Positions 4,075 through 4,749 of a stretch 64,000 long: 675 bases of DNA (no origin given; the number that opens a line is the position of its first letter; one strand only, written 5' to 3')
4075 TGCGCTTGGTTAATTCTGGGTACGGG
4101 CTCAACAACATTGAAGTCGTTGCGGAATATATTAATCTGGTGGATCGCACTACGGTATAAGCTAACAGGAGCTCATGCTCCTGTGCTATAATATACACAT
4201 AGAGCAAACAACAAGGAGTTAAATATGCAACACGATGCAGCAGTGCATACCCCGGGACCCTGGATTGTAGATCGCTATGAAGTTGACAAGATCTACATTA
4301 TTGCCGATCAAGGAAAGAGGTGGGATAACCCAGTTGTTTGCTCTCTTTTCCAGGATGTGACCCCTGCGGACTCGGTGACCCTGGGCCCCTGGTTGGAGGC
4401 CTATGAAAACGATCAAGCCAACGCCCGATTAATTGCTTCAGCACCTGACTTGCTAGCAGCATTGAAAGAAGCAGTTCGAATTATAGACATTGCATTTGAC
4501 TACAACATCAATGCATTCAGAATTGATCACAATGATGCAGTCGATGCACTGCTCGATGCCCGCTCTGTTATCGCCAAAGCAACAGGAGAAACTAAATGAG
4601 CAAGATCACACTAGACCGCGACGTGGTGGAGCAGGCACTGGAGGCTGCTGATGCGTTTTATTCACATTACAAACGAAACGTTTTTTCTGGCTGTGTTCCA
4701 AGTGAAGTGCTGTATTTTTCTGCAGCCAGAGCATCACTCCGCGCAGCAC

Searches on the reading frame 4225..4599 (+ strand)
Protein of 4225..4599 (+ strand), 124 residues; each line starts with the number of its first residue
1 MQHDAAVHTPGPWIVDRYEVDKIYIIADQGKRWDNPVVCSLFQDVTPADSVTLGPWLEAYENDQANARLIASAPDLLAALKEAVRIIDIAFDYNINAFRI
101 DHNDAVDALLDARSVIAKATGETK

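Call 34: search_protein_families(library=pfam, proteins=[window:4225-4599:+], max_evalue=0.01)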
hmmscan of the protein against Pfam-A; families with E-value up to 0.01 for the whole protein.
window:4225-4599:+ (124 aa): 0 families

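Call 35: search_protein_families(library=phrogs, proteins=[window:4225-4599:+], max_evalue=0.001)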
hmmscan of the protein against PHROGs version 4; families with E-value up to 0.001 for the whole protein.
window:4225-4599:+ (124 aa): 1 family
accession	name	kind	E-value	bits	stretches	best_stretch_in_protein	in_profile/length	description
phrog_1273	-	unknown function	6.6e-17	62.8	1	7-123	7-101/103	-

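Call 59: search_protein_families(library=pfam, alignment_id=A2, max_evalue=0.01)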
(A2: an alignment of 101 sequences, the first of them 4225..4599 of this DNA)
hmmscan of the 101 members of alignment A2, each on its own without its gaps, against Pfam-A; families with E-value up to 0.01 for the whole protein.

A. member 1, window:4225-4599:+ (124 aa): 0 families

B. families by the number of members that match (of 101 scanned): 12 families
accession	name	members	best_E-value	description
PF09424.15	YqeY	1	5.2e-10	Yqey-like protein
PF01551.29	Peptidase_M23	1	1.5e-09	Peptidase family M23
PF07963.17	N_methyl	1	9.9e-08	Prokaryotic N-terminal methylation motif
PF00467.35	KOW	1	8.8e-05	KOW motif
PF07068.17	Gp23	1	0.00018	Major capsid protein Gp23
PF01555.25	N6_N4_Mtase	1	0.0013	DNA methylase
PF14193.11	DUF4315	1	0.0019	Domain of unknown function (DUF4315)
PF13863.11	DUF4200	1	0.0021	Domain of unknown function (DUF4200)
PF04741.18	InvH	1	0.0024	InvH outer membrane lipoprotein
PF25764.1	KIF21A_4th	1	0.0035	KIF21A-like domain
PF20492.3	ERM_helical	1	0.0041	Ezrin/radixin/moesin, alpha-helical domain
PF14355.11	Abi_C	1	0.0087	Abortive infection C-terminus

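Call 60: search_protein_families(library=phrogs, alignment_id=A2, max_evalue=0.001)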
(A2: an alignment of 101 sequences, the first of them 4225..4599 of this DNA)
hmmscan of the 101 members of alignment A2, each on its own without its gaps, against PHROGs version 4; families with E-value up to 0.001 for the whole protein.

A. member 1, window:4225-4599:+ (124 aa): 1 family
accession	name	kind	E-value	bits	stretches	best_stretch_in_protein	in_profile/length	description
phrog_1273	-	unknown function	6.6e-17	62.8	1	7-123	7-101/103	-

B. families by the number of members that match (of 101 scanned): 28 families (the first 25 are shown)
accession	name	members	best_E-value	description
phrog_21276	-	1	5.4e-55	-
phrog_5822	-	1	1.1e-44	-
phrog_1460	-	1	1.1e-35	tRNA amidotransferase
phrog_1273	-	1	6.6e-17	-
phrog_5960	-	1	6.5e-15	-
phrog_12517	-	1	1.1e-11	-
phrog_5321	-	1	1.3e-10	-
phrog_3084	-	1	1.4e-10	endolysin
phrog_6700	-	1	3.1e-09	endolysin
phrog_7767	-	1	3.3e-09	metallo-endopeptidase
phrog_13280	-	1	2.3e-07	-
phrog_10597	-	1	5.3e-07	-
phrog_14410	-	1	1.1e-06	-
phrog_880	-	1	2.8e-06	endolysin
phrog_5370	-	1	1.1e-05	-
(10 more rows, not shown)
